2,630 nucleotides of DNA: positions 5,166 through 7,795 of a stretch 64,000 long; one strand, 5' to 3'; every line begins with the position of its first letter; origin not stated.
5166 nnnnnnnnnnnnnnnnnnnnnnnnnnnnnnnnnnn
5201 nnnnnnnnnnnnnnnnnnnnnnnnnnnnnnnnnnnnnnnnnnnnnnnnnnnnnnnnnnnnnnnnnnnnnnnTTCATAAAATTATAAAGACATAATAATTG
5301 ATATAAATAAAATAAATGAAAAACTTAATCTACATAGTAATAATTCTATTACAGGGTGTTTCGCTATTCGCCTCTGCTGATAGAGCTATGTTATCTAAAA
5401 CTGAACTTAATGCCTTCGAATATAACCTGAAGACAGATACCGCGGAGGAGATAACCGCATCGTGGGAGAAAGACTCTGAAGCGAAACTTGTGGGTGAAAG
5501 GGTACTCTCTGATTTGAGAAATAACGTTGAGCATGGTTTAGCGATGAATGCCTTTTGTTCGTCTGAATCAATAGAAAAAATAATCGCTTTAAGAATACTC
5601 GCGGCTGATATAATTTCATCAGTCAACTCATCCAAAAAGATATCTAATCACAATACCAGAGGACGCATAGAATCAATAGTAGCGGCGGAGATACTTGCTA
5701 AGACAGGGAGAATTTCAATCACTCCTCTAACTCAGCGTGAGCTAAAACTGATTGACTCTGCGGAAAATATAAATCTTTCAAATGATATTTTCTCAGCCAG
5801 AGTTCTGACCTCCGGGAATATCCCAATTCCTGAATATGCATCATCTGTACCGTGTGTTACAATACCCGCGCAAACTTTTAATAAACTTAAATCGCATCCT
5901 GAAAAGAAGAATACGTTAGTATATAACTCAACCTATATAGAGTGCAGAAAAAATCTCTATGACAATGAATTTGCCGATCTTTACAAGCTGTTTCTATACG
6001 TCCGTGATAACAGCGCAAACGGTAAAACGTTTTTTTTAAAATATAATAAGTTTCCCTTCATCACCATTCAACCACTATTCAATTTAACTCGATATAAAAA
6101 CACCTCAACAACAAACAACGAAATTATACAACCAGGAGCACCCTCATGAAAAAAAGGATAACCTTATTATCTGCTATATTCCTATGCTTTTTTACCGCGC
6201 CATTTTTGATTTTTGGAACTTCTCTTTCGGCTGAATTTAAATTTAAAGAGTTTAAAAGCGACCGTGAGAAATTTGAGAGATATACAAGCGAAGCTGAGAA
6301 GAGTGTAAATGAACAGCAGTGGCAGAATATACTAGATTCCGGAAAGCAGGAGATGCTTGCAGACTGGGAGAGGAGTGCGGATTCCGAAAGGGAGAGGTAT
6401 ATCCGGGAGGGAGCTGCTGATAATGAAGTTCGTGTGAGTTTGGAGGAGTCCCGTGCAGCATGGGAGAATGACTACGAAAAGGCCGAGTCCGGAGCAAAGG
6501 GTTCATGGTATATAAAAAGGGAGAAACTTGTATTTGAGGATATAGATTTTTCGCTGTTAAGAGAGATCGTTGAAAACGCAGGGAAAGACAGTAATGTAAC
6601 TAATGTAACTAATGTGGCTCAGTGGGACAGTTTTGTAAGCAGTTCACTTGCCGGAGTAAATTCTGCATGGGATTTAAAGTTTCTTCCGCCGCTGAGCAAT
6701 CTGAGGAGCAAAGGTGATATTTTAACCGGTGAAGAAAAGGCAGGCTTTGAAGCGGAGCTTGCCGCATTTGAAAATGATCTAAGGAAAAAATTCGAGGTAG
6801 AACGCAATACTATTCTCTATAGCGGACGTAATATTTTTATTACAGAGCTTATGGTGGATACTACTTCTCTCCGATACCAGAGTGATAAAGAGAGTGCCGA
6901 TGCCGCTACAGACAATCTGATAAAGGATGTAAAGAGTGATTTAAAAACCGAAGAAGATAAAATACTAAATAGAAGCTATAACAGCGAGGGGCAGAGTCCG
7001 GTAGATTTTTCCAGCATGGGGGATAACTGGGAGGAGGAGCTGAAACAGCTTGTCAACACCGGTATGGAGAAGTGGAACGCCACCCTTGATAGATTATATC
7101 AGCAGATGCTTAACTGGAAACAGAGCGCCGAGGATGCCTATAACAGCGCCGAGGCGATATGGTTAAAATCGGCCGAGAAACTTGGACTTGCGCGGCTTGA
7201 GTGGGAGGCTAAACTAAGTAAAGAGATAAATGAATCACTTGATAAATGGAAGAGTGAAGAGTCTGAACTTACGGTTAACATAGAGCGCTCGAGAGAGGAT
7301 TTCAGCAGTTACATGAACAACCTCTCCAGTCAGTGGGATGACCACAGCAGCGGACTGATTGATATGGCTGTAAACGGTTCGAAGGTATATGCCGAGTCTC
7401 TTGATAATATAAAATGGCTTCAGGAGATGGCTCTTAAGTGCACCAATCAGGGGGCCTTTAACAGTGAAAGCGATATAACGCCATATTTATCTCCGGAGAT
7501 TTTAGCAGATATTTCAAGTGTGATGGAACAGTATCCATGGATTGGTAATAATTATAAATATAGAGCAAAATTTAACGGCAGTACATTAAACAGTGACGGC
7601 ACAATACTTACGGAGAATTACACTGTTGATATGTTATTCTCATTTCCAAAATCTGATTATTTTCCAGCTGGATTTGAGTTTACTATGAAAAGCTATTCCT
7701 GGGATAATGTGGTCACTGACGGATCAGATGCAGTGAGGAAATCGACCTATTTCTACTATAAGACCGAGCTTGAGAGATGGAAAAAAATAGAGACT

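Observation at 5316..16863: Candidate undescribed giant Sec-dependent polymorphic-toxin-like system: 277-aa partner, 3379-aa carrier with LAS-peptidase-like tip, MORN/YwqK-like immunity protein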

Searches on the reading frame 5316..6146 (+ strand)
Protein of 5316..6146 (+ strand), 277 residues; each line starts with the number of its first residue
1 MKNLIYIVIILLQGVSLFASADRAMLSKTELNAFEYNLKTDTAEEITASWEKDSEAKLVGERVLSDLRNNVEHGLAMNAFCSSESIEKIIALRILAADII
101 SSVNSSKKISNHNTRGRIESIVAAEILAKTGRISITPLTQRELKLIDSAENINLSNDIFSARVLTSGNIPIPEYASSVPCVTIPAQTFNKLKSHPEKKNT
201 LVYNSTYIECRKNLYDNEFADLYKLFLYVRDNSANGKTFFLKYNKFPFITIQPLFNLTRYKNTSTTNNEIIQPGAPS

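Call 6: search_protein_families(library=ncbifam, proteins=[window:5316-6146:+], max_evalue=0.1)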
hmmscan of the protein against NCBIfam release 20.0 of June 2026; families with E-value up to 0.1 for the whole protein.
window:5316-6146:+ (277 aa): 0 families

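Call 7: search_protein_families(library=pfam, proteins=[window:5316-6146:+], max_evalue=0.1)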
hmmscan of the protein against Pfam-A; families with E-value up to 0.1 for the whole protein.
window:5316-6146:+ (277 aa): 0 families

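Call 13: search_protein_families(library=phrogs, proteins=[window:5316-6146:+], max_evalue=0.01)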
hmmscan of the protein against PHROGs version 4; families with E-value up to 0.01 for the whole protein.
window:5316-6146:+ (277 aa): 0 families

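Call 108: search_solved_structures(query=A7, max_evalue=5)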
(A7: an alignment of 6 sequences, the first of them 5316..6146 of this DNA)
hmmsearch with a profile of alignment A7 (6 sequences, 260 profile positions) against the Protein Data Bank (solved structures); distinct sequences matched with E-value up to 5: 1.
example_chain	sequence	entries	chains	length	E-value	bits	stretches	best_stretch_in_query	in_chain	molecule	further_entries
6wvs_A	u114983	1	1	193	0.12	14.7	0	50-88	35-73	DeNovoTIM15 hyperstable de novo TIM barrel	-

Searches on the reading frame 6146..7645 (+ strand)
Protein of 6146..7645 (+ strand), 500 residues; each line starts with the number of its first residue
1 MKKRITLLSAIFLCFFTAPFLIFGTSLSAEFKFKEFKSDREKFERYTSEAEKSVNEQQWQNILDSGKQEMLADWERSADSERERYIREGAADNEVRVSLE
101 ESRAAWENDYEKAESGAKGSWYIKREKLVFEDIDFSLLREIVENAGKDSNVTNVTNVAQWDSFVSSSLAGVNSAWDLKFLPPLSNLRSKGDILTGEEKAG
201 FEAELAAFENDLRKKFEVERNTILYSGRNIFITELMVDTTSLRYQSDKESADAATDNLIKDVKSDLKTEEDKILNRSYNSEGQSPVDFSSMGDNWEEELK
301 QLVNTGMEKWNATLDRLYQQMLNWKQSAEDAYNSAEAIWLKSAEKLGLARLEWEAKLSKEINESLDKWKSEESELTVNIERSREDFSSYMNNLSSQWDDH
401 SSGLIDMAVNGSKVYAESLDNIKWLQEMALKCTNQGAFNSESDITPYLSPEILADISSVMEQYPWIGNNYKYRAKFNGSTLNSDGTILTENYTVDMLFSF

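Call 35: search_dna_similar(query=window:6146-7645:+, collection=phages, mode=protein, max_evalue=0.001)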
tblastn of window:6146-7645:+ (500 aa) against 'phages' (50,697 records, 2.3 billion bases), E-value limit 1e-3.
No match.

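Call 70: search_dna_similar(query=window:6146-7645:+, collection=plasmids, mode=protein, max_evalue=0.001)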
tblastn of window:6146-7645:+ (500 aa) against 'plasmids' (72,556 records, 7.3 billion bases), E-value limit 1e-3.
No match.
